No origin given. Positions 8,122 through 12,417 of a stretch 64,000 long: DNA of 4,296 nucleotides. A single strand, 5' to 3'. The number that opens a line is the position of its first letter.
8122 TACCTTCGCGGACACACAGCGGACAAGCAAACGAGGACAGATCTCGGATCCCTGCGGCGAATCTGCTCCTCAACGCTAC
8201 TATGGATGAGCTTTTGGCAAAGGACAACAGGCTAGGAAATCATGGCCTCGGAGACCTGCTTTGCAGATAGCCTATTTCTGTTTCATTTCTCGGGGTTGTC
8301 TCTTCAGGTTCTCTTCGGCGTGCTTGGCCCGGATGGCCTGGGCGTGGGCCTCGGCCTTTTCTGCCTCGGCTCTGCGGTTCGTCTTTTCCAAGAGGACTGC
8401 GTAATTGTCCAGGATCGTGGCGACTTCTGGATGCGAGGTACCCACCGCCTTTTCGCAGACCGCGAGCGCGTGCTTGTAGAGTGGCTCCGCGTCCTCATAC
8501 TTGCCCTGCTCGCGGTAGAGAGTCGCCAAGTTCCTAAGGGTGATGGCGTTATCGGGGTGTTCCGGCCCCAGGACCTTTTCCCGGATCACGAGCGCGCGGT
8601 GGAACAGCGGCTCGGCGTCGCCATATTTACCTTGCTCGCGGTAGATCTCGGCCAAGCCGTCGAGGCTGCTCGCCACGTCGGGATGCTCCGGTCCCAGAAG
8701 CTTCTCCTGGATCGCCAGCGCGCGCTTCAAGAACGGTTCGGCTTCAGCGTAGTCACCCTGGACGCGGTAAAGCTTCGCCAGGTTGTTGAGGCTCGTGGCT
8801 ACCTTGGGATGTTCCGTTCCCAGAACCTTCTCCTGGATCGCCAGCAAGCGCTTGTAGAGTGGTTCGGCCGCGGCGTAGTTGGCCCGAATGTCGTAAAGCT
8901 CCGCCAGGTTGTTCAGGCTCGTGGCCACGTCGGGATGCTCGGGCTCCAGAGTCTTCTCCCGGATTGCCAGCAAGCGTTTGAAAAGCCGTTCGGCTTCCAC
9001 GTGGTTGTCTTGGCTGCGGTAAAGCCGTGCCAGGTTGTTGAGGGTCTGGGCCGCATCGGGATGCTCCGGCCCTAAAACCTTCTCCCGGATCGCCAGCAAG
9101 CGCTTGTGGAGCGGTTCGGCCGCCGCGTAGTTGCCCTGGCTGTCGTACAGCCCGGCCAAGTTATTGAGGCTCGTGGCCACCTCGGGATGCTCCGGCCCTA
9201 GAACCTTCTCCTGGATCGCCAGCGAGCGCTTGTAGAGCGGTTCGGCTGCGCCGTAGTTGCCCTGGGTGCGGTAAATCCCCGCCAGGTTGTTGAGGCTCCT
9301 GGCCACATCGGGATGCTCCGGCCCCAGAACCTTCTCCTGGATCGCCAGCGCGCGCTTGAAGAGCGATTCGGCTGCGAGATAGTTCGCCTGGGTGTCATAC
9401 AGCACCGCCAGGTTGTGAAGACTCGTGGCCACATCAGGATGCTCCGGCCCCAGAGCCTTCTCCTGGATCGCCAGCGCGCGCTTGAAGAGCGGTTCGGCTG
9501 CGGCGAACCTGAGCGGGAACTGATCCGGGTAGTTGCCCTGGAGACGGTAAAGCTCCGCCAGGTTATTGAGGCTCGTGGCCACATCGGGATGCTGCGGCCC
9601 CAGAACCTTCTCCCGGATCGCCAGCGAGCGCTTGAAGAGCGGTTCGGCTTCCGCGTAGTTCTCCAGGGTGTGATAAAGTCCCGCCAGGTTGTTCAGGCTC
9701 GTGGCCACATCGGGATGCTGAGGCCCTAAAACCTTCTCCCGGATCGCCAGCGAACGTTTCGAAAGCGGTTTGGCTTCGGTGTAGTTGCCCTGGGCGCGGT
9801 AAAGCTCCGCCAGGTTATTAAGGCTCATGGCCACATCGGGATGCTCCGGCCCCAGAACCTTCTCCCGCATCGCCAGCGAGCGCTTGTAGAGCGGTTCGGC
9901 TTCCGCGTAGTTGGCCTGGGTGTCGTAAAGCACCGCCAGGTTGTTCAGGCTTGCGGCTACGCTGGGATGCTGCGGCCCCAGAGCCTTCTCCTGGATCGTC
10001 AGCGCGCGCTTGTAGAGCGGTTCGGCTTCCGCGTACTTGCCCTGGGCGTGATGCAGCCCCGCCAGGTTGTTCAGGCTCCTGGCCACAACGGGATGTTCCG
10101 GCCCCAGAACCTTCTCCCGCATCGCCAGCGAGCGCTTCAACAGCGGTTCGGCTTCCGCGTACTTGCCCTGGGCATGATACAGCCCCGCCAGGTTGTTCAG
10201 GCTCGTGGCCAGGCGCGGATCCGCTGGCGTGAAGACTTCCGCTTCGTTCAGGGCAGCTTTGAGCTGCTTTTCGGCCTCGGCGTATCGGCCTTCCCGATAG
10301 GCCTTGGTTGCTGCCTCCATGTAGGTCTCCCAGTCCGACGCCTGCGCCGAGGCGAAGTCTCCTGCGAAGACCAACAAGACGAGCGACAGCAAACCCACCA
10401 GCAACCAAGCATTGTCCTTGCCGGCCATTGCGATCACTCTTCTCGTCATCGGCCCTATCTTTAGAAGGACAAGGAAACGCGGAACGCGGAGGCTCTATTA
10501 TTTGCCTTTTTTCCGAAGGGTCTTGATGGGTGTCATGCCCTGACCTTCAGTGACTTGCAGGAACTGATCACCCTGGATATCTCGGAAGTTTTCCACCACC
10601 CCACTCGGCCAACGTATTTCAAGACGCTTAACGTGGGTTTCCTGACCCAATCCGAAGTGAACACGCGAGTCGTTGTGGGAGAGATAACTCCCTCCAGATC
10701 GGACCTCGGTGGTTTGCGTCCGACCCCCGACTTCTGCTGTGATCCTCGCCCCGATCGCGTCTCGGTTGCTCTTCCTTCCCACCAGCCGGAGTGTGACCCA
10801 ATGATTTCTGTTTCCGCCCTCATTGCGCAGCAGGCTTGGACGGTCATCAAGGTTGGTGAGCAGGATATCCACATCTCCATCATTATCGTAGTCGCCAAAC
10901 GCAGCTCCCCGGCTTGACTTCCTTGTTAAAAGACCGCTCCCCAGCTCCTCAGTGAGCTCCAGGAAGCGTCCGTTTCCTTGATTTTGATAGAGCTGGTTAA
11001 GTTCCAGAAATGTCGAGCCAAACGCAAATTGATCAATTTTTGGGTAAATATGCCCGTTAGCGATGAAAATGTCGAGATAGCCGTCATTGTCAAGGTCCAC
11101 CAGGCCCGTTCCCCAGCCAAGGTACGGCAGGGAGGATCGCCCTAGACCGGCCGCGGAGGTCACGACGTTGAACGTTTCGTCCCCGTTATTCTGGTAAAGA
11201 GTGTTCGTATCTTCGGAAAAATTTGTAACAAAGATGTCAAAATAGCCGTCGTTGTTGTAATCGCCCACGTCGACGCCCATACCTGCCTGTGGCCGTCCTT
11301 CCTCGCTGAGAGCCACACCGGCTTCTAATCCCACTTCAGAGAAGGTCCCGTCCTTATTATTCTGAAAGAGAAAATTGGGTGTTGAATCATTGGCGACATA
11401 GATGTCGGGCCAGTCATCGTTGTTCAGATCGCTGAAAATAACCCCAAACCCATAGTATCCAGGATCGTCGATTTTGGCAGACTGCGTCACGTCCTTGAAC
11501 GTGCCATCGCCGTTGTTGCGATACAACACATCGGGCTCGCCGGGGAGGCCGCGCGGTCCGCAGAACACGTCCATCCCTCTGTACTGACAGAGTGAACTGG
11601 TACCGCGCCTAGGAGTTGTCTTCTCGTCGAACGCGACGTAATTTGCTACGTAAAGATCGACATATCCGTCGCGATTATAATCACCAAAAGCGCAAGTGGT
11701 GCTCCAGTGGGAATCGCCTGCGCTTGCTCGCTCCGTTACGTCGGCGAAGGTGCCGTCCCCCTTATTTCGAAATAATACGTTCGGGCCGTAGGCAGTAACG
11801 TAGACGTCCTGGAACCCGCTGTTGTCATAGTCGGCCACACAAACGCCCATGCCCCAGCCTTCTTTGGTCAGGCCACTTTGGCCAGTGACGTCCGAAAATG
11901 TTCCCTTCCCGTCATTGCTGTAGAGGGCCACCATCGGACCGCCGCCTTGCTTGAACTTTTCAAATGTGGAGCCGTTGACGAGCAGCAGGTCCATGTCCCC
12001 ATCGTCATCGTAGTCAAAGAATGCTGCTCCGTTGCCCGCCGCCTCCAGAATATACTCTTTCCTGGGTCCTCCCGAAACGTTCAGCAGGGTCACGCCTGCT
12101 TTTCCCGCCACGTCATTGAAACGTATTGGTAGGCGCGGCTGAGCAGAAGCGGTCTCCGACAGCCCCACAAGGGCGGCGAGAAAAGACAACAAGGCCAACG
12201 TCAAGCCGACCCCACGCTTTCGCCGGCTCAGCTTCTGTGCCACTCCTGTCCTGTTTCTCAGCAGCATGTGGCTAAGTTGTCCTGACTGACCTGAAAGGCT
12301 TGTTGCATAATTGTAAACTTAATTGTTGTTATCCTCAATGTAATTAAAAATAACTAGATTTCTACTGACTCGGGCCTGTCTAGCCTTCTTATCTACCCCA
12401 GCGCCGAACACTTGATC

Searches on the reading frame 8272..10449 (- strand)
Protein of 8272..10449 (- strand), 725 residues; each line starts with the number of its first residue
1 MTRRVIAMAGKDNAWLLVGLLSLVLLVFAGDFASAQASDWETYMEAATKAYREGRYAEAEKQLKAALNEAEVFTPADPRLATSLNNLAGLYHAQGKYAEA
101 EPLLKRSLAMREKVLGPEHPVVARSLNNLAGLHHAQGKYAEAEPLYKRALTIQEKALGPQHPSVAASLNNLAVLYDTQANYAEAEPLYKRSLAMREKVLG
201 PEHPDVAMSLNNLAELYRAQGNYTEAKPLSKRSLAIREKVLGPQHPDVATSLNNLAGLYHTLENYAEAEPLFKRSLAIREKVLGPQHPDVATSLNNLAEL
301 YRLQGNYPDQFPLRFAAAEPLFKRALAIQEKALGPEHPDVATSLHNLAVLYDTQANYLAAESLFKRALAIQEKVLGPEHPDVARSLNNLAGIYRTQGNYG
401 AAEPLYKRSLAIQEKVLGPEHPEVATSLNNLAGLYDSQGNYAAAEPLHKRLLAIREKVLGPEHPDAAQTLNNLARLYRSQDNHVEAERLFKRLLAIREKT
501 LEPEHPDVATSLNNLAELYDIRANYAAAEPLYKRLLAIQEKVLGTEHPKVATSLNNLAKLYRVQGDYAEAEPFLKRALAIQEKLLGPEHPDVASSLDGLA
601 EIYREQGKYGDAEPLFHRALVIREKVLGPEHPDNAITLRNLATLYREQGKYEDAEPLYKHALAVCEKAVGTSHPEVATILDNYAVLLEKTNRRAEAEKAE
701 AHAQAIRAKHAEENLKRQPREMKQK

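Call 88: search_protein_families(library=pfam, proteins=[window:8272-10449:-], max_evalue=0.001)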
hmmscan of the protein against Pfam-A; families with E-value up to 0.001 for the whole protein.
window:8272-10449:- (725 aa): 27 families (the best 25 are shown)
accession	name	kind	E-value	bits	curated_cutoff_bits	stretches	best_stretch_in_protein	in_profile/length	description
PF13424.12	TPR_12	-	1.6e-258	836.1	30.1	15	205-281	1-77/77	Tetratricopeptide repeat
PF13374.12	TPR_10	-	9.5e-213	683.6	27.5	14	80-120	1-41/42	Tetratricopeptide repeat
PF24885.1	TPR_NPHP3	-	1.1e-190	631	100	9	298-415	99-215/239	Nephrocystin-3 TPR domain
PF13176.12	TPR_7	-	7.6e-79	253.6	27.9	9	469-503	1-35/36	Tetratricopeptide repeat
PF00515.34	TPR_1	-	5.2e-56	184.8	27.8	4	123-154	1-32/34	Tetratricopeptide repeat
PF07719.23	TPR_2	-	3.3e-47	155.1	27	3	552-582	2-32/34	Tetratricopeptide repeat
PF13432.12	TPR_16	-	5.6e-41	139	32.7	5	93-152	9-60/65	Tetratricopeptide repeat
PF13181.12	TPR_8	-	1e-37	125.5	25.7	0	551-583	1-33/34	Tetratricopeptide repeat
PF13431.12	TPR_17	-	8.1e-35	116.6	24.4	0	631-655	9-33/34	Tetratricopeptide repeat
PF14559.12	TPR_19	-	6.4e-28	97.3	25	4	564-619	4-51/68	Tetratricopeptide repeat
PF17874.7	TPR_MalT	-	3.3e-26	92.8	45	3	592-700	79-181/336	MalT-like TPR region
PF07721.20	TPR_4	-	3.8e-24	83.2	27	0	84-104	4-24/26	Tetratricopeptide repeat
PF13428.12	TPR_14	-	2.1e-23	80.9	23.5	0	638-667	4-33/44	Tetratricopeptide repeat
PF04910.20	Tcf25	-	1.1e-11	44.9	24.2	0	547-587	35-75/337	Transcriptional repressor TCF25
PF23938.1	DUF7273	-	7.6e-11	42.4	31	0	638-670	16-48/65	Domain of unknown function (DUF7273)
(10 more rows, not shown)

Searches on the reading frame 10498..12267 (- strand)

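Call 88: search_protein_families(library=pfam, proteins=[window:10498-12267:-], max_evalue=0.001)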
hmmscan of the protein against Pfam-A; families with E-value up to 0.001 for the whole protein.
window:10498-12267:- (589 aa): 3 families
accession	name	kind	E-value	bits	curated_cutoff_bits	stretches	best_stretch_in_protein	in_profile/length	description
PF13517.12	FG-GAP_3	-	4.5e-58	194.1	26.9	7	146-207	1-61/61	FG-GAP-like repeat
PF07593.17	UnbV_ASPIC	-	6.9e-22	77.5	23.4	1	504-570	1-67/68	ASPIC and UnbV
PF01839.29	FG-GAP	-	2.1e-13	50.3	22.1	0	329-349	2-22/37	FG-GAP repeat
